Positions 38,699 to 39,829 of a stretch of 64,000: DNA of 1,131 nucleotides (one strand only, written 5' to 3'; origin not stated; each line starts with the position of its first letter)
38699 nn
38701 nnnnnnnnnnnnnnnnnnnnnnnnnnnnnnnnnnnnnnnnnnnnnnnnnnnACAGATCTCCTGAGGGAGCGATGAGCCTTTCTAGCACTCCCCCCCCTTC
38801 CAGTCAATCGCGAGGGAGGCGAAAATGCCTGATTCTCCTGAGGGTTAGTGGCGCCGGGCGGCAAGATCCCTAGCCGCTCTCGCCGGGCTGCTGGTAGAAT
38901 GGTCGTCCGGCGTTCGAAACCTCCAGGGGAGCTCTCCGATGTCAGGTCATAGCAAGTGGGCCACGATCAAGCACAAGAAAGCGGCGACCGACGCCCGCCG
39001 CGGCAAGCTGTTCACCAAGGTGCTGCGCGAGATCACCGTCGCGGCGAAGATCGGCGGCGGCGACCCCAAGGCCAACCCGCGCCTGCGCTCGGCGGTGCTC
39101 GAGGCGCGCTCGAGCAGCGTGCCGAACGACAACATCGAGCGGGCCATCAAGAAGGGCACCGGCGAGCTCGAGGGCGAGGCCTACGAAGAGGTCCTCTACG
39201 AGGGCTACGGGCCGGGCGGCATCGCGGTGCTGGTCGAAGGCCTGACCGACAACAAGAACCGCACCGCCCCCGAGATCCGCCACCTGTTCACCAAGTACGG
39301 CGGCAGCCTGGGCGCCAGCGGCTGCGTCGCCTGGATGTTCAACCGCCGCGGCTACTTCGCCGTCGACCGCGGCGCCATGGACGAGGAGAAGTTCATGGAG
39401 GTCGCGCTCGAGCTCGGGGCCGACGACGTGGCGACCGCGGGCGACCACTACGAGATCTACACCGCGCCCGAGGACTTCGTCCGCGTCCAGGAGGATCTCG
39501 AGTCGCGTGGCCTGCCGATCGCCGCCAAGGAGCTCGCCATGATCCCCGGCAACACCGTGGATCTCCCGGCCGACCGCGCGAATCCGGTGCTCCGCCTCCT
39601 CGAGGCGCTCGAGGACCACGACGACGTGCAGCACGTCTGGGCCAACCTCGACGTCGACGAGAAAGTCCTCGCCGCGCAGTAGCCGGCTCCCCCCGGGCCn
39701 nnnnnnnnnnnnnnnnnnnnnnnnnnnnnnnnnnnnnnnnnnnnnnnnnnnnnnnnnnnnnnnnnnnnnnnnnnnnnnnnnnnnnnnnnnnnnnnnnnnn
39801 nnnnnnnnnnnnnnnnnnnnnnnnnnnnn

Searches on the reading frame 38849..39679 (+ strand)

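Call 68: search_protein_families(library=pfam, proteins=[window:38849-39679:+], max_evalue=0.001)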
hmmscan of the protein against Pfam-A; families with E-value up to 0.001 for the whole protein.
window:38849-39679:+ (277 aa): 2 families
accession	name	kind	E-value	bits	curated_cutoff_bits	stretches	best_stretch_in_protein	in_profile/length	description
PF01709.26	Transcrip_reg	-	9.8e-58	194.8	27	1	112-267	1-160/160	TACO1/YebC second and third domain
PF20772.2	TACO1_YebC_N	-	5e-34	117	36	1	35-106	1-73/73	TACO1/YebC protein N-terminal domain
